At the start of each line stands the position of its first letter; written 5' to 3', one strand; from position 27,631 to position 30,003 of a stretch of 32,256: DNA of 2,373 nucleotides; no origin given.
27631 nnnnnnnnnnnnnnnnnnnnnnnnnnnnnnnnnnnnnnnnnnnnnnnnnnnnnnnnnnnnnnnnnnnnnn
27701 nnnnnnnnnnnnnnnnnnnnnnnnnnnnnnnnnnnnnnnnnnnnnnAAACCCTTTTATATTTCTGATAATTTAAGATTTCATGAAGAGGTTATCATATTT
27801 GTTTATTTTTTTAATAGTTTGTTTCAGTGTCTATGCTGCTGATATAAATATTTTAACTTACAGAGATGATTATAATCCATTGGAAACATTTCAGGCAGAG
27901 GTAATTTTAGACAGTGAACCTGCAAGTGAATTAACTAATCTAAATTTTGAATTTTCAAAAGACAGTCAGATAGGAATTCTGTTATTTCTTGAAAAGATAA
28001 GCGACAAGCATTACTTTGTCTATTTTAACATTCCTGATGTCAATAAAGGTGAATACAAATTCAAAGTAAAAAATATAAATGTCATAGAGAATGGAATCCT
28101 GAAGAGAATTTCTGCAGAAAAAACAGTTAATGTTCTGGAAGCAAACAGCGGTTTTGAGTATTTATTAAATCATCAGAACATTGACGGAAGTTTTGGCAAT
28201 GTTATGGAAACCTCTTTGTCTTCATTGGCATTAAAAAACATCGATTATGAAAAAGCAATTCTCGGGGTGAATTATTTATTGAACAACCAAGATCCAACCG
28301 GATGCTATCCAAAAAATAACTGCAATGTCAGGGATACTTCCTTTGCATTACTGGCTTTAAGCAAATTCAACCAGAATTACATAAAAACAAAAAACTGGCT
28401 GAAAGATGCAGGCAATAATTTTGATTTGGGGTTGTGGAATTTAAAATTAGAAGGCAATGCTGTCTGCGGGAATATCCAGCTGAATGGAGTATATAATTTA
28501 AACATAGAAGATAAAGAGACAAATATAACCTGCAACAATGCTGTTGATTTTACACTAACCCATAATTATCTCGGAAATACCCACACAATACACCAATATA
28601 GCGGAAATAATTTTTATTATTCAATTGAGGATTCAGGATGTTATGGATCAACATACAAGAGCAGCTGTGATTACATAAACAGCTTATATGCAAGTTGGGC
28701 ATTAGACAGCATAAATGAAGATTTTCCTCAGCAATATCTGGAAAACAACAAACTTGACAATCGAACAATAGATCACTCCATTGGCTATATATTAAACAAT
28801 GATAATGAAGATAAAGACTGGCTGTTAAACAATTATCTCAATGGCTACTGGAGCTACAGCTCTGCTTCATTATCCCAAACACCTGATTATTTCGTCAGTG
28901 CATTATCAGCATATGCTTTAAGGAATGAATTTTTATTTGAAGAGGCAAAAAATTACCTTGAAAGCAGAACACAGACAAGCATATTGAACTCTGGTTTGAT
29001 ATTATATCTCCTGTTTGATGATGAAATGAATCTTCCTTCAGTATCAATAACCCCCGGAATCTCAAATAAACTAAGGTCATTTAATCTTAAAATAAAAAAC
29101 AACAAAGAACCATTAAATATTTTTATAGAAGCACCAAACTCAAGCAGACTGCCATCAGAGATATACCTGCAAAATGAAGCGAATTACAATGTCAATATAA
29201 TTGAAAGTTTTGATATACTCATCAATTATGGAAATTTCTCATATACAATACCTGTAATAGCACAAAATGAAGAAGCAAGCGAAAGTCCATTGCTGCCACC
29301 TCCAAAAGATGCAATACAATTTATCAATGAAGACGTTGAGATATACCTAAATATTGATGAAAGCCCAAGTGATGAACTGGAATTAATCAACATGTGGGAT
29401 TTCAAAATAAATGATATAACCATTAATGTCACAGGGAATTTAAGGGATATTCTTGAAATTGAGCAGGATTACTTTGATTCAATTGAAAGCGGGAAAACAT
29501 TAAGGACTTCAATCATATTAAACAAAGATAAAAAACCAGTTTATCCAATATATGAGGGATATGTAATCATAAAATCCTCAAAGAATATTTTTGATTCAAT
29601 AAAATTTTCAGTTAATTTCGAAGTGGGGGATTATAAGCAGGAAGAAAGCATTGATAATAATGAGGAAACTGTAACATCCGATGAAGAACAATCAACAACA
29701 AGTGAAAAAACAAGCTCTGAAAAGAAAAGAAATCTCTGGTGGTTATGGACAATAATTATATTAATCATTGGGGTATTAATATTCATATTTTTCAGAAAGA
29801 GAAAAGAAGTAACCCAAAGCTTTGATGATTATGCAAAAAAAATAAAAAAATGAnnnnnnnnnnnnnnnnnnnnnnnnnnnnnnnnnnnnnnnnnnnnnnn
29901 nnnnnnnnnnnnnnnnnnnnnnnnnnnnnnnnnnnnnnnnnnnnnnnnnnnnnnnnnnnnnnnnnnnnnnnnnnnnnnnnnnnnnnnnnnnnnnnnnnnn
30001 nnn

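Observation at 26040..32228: Six-kb surface locus: paralogous alpha/alpha-toroid type-I membrane proteins, a dedicated signal peptidase I, a Cys-rich mini-protein and an LTD protein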

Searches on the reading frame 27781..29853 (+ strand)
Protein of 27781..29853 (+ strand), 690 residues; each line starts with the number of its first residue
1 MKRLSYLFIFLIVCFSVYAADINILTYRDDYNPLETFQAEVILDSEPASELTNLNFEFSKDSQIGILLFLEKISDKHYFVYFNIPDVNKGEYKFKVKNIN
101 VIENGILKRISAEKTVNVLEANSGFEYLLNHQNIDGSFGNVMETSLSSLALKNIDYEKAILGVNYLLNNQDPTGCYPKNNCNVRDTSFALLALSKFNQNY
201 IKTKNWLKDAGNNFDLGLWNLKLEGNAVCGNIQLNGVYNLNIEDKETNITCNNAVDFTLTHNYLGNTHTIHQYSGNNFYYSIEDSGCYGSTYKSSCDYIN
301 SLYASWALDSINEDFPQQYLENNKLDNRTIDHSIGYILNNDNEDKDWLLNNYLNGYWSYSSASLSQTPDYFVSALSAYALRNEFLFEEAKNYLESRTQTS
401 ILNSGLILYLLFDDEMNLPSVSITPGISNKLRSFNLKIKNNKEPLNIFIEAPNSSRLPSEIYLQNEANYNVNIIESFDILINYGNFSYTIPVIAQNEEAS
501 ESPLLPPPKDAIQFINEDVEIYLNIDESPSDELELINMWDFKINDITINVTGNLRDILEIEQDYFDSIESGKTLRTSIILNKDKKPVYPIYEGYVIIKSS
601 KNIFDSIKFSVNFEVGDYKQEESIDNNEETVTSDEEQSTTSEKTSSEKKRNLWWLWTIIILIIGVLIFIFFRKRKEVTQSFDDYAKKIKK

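Call 4: search_protein_families(library=pfam, proteins=[window:27781-29853:+], max_evalue=0.1)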
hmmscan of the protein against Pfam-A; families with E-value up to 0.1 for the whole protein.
window:27781-29853:+ (690 aa): 3 families
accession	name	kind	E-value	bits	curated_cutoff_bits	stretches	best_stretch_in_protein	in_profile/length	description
PF20185.3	DUF6548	-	0.038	14.3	27.3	0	619-669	110-160/164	Family of unknown function (DUF6548)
PF14812.11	PBP1_TM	-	0.055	14.2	27.8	0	617-663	34-81/85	Transmembrane domain of transglycosylase PBP1 at N-terminal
PF12575.13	Pox_EPC_I2-L1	-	0.074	13.7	23.4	0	631-671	30-64/72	Poxvirus entry protein complex L1 and I2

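Call 5: search_protein_families(library=ncbifam, proteins=[window:27781-29853:+], max_evalue=1)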
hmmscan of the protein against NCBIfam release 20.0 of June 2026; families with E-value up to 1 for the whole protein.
window:27781-29853:+ (690 aa): 4 families
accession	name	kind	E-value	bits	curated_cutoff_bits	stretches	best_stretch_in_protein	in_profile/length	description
NF052597.1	FILTED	domain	0.0022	18.3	40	1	633-683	32-82/110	FILTED domain-containing surface protein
NF047981.1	RC1041_fam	subfamily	0.026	14.2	90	1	633-671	4-41/57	RC1041 family protein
TIGR01167.1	LPXTG_anchor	domain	0.29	11.9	15.9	1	651-675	10-33/34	LPXTG cell wall anchor domain-containing protein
NF053819.1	EF0750_LPXTG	subfamily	0.43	11.1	47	1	615-675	38-105/105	EF2685/EF0750 family sortase-dependent surface protein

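Call 7: search_solved_structures(query=window:27781-29853:+, max_evalue=10, show_alignments=3)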
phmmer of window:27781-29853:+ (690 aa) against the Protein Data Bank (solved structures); distinct sequences matched with E-value up to 10: 3.
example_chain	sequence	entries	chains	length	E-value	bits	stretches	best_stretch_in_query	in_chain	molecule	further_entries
1fp1_D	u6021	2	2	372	0.17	13.7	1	68-157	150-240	ISOLIQUIRITIGENIN 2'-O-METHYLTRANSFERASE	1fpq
2na6_A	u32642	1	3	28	1.6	10.4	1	650-675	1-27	Tumor necrosis factor receptor superfamily member 6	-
2x5c_A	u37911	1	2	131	2.4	9.9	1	97-155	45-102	HYPOTHETICAL PROTEIN ORF131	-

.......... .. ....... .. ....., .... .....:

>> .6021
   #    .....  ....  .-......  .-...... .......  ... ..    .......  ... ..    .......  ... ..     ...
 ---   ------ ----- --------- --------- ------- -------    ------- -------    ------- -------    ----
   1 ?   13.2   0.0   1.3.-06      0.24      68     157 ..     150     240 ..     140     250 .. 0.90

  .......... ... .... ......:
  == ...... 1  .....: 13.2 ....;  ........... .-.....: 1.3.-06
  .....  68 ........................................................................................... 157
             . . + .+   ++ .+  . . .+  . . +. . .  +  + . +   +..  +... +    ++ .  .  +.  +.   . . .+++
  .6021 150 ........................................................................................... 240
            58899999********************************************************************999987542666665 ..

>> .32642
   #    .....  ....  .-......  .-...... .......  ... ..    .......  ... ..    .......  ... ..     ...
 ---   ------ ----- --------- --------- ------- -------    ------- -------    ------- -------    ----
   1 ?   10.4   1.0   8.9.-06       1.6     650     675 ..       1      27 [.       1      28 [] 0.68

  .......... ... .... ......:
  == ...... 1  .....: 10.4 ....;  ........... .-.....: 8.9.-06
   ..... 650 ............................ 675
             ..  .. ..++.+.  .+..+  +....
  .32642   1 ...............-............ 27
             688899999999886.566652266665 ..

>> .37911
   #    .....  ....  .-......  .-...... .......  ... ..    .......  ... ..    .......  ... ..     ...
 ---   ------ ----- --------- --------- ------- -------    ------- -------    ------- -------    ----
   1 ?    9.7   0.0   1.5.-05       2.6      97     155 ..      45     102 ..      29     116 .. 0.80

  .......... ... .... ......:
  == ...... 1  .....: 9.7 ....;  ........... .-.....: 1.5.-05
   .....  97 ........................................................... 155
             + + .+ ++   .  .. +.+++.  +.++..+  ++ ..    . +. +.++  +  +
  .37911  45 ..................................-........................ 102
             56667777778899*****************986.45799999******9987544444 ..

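Call 9: find_homologous_proteins(query=window:27781-29853:+, max_evalue=0.001)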
Query window:27781-29853:+ (690 aa): 43 proteins with E <= 0.001 among 8000 candidates.
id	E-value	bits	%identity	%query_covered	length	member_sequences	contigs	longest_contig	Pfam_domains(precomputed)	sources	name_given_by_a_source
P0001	0.0e+0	1536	100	100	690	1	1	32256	-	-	-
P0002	0.0e+0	1534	100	100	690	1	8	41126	-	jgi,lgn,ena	-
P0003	0.0e+0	1531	99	100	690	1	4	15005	-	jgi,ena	-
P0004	0.0e+0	1296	83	100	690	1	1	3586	-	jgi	-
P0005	0.0e+0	1185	99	78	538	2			-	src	-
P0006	0.0e+0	1041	66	100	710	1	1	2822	-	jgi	-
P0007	0.0e+0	1039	67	100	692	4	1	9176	-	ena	-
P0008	0.0e+0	1038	66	100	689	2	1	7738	-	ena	-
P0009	0.0e+0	1031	67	98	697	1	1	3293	-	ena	-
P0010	0.0e+0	1020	64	100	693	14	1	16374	-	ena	-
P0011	3.0e-295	999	65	98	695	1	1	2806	-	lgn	-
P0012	1.3e-293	994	64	99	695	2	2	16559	-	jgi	-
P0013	1.3e-291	987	63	100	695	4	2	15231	-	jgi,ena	-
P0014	1.4e-285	967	62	100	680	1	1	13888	-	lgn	-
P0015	1.7e-285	967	63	100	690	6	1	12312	-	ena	-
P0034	5.9e-160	552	42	100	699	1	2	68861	-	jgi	-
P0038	1.8e-95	339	34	100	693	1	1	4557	PF07678.21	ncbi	-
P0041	1.8e-27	114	25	96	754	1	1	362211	-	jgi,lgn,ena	-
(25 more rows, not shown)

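Call 12: search_solved_structures(query=A1, max_evalue=10, show_alignments=3)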
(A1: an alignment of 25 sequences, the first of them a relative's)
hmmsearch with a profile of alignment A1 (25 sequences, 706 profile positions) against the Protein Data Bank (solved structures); distinct sequences matched with E-value up to 10: 1.
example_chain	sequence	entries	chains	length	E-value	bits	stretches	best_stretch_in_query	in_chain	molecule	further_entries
9exk_A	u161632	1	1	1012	0.056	14.9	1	43-113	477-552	De novo designed protein K12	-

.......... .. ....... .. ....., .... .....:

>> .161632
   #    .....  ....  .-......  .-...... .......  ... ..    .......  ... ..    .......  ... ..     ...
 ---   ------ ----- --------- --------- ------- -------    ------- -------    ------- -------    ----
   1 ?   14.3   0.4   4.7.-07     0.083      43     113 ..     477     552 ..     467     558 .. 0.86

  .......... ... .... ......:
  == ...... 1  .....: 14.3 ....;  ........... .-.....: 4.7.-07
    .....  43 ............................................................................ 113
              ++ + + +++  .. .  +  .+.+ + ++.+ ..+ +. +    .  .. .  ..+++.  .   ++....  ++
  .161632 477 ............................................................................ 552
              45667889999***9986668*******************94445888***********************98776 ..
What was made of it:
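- Tried and rejected: The full-length P2 profile against PDB gave only a de novo design at E=0.056 (call 12).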

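Call 13: search_protein_families(library=pfam, alignment_id=A1, max_evalue=0.05)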
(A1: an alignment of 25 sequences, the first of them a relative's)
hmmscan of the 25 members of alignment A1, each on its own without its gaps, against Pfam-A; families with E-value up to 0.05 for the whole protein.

A. member 1, P0001 (690 aa): 1 family
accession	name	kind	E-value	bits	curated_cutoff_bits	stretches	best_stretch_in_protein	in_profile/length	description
PF20185.3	DUF6548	-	0.038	14.3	27.3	0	619-669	110-160/164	Family of unknown function (DUF6548)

B. families by the number of members that match (of 25 scanned): 15 families
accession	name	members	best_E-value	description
PF07678.20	TED_complement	9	1.6e-05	A-macroglobulin TED domain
PF13396.11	PLDc_N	4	0.00018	Phospholipase_D-nuclease N-terminal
PF01835.25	MG2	3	0.00037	MG2 domain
PF13249.12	SQHop_cyclase_N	3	0.0088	Squalene-hopene cyclase N-terminal domain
PF13243.12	SQHop_cyclase_C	2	0.00039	Squalene-hopene cyclase C-terminal domain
PF20185.3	DUF6548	2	0.0048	Family of unknown function (DUF6548)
PF06024.17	Orf78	2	0.0053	Orf78 (ac78)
PF10661.14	EssA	1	0.0016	WXG100 protein secretion system (Wss), protein EssA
PF09716.15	ETRAMP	1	0.0043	Malarial early transcribed membrane protein (ETRAMP)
PF00963.24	Cohesin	1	0.0075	Cohesin domain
PF14734.12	DUF4469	1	0.012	Domain of unknown function (DUF4469) with IG-like fold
PF02475.24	TRM5-TYW2_MTfase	1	0.017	TRM5/TYW2 methyltransferase domain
PF02752.27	Arrestin_C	1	0.018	Arrestin (or S-antigen), C-terminal domain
PF23416.1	DUF7107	1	0.021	Domain of unknown function (DUF7107)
PF14812.11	PBP1_TM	1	0.037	Transmembrane domain of transglycosylase PBP1 at N-terminal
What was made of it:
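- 27781..29853 (+): P2: signal peptide, N-terminal MG-like beta-sandwich (aa 20-118), toroid with beta insert (aa 119-415), two beta-sandwiches (aa 416-615), acidic linker, TM (aa 651-672), and short conserved tail (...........). Call 13 gives per-member Pfam hits: TED_complement in 9 of 25 and MG2 in 3 of 25.
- On A2M / complement / TEP thioester proteins: PF07678 hits occur in 9 of 25 members, best 1.6e-5 (call 13). MG2 is hit weakly in only 3 of 25 members (call 13).
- TED_complement and MG2 hits occur in family members (call 13).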

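Call 14: find_encoding_contigs(protein=P0041, flank=10000, max_places=2)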
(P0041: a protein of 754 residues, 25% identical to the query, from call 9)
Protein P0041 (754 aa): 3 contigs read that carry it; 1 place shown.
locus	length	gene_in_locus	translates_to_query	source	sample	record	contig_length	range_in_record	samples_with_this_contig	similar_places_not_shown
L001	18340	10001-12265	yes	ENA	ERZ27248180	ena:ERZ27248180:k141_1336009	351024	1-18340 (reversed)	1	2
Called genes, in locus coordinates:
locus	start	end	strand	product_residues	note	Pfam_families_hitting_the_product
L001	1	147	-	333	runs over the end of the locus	-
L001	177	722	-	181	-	-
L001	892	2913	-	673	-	-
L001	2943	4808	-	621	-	-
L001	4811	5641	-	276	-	-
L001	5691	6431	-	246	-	PF00705:PCNA_N, PF02144:Rad1, PF02747:PCNA_C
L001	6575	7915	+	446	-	-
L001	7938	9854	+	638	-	-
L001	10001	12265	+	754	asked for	-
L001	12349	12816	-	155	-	PF27325:MJ0538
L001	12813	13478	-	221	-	-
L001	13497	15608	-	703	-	PF00932:LTD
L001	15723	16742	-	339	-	PF04055:Radical_SAM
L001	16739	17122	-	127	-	PF01870:Hjc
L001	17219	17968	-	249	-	PF00413:Peptidase_M10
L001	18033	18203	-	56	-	-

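Call 15: find_encoding_contigs(protein=P0034, flank=10000, max_places=2)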
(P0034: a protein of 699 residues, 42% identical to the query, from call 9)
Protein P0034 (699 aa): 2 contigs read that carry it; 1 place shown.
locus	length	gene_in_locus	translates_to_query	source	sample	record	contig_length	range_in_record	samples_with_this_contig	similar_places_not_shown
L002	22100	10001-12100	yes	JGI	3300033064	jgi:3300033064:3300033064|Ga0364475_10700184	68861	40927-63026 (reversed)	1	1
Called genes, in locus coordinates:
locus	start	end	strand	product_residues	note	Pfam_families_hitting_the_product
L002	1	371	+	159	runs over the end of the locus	PF05168:HEPN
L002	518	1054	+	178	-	PF01909:NTP_transf_2, PF18765:Polbeta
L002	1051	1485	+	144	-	-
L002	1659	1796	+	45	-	-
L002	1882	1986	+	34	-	-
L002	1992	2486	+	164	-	PF19502:DUF6036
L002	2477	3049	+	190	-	-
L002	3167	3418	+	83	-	-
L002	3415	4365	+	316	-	PF14520:HHH_5, PF00154:RecA_N, PF08423:Rad51, PF13481:AAA_25, PF06745:ATPase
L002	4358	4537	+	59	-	-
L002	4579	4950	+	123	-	PF06210:DUF1003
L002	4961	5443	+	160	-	PF08433:KTI12 (weak), PF13238:AAA_18 (weak), PF13671:AAA_33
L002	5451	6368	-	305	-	PF08271:Zn_Ribbon_TF, PF00382:TFIIB, PF04545:Sigma70_r4 (faint), PF00382:TFIIB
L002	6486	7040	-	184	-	-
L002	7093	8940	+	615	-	-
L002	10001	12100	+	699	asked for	-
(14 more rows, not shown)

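Call 20: predict_structure(alignment_id=A1)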
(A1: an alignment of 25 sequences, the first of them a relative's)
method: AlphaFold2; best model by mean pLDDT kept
length: 690 residues; sequences in the alignment: 25
mean_pLDDT: 85.7   pTM: 0.72
mean pLDDT of the five models: 85.7, 85.0, 84.7, 83.6, 83.5
residues with pLDDT >= 90: 463; 70-90: 137; 50-70: 30; < 50: 60
segments of 3 or more residues with pLDDT < 50: 13-18, 617-652, 672-682, 685-690
pLDDT, mean of each block of 10 residues (from residue 1): 60 45 89 94 92 94 92 94 92 95 86 93 94 96 98 95 97 93 97 97 94 87 93 91 91 95 86 94 91 93 97 93 89 94 94 94 91 97 94 94 98 91 95 95 92 92 95 93 91 85 84 89 89 90 90 92 92 92 89 89 84 64 28 24 28 60 67 42 47
secondary structure, 60 per line:
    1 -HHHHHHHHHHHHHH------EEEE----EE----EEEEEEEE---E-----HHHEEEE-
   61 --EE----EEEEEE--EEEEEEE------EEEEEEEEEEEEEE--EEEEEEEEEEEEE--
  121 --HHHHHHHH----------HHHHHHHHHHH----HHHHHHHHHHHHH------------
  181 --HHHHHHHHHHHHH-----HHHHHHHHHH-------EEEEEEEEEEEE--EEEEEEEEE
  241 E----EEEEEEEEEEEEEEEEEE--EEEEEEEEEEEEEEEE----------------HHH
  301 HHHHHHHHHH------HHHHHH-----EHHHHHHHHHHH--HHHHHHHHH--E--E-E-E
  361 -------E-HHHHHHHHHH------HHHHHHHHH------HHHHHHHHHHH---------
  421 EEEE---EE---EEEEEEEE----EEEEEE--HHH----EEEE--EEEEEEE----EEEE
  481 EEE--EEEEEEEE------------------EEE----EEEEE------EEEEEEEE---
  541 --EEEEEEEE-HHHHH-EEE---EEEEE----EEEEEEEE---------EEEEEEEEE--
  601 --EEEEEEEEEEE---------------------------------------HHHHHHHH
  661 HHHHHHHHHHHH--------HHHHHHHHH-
elements in order (helices of 4 or more, strands of 3 or more residues): H2-15 E22-25 E36-43 E56-59 E69-74 E77-83 E90-103 E106-118 H123-130 H141-151 H156-168 H183-195 H201-210 E218-229 E232-241 E246-263 E266-281 H298-310 H317-322 H329-339 H342-350 H370-379 H386-394 H401-411 E421-424 E433-440 E445-450 E460-463 E466-472 E477-483 E486-493 E512-514 E519-523 E530-537 E543-550 H552-556 E558-560 E564-568 E573-580 E590-598 E603-613 H653-672 H681-689

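Call 23: fold_search(model_id=the predicted structure, library=pdb)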
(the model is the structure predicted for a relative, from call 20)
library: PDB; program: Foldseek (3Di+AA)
matches with E <= 10: 1952; with E <= 0.001: 199
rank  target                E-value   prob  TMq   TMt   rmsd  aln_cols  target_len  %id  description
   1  9ijj_C                4.2e-10  1.00  0.14  0.10  38.6       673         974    8  In situ structure of the central apparatus in mouse sperm axoneme. (released 2025-06-04)
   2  9ijj_4G               3.5e-09  1.00  0.15  0.03  56.7       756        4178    8  In situ structure of the central apparatus in mouse sperm axoneme. (released 2025-06-04)
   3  9ijj_h                4.8e-09  1.00  0.13  0.07  34.5       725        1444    7  In situ structure of the central apparatus in mouse sperm axoneme. (released 2025-06-04)
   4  8tr9                  5.6e-09  1.00  0.13  0.13  34.9       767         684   12  Cryo-EM structure of transglutaminase 2 bound to GDP (released 2024-07-31)
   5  7sqc_F0               6.6e-09  1.00  0.13  0.28  14.3       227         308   12  Ciliary C1 central pair apparatus isolated from Chlamydomonas reinhardtii (released 2022-04-13)
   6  4ziu                  6.9e-09  1.00  0.23  0.24  24.2       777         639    9  Crystal structure of native alpha-2-macroglobulin from Escherichia coli spanning the residues from domain MG7 to the C-t (released 2015-06-10)
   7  7som_D                7.7e-09  1.00  0.14  0.07  46.5       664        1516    6  Ciliary C2 central pair apparatus isolated from Chlamydomonas reinhardtii (released 2022-04-13)
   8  9ijj_4A               1.6e-08  1.00  0.13  0.04  37.2       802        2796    9  In situ structure of the central apparatus in mouse sperm axoneme. (released 2025-06-04)
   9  9ijj_O                1.8e-08  1.00  0.13  0.08  53.5       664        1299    7  In situ structure of the central apparatus in mouse sperm axoneme. (released 2025-06-04)
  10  7sqc_2A               2.0e-08  1.00  0.14  0.13  63.1       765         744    7  Ciliary C1 central pair apparatus isolated from Chlamydomonas reinhardtii (released 2022-04-13)
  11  6kzb_A                7.1e-08  1.00  0.13  0.13  34.7       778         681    8  Transglutaminase2 complexed with calcium (released 2020-12-09)
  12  3s3s_A                8.4e-08  0.99  0.12  0.14  40.9       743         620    9  Transglutaminase 2 in complex with a novel inhibitor (released 2012-06-06)
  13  6a8p_A                1.1e-07  0.99  0.13  0.13  35.3       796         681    8  Transglutaminase 2 mutant G224V in complex with GTP (released 2018-09-26)
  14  8s3o_A                1.1e-07  1.00  0.24  0.13  25.8       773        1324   11  Structure of native human CD109 (released 2025-03-05)
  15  7sqc_2B               1.1e-07  1.00  0.13  0.12  50.2       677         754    6  Ciliary C1 central pair apparatus isolated from Chlamydomonas reinhardtii (released 2022-04-13)
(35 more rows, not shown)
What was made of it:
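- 27781..29853 (+): In call 23 the highest TM-scores are all to the A2M family.
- On A2M / complement / TEP thioester proteins: Global TMq is at most 0.26 (call 23).
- P2's global TM-scores to A2M proteins are low (0.21-0.26, call 23). The highest Foldseek TM-scores are to ECAM, CD109, A2ML1 and A2M (call 23). TMq is at most 0.26 (call 23).
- Tried and rejected: I therefore read TM-scores rather than E-value rank (call 23).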
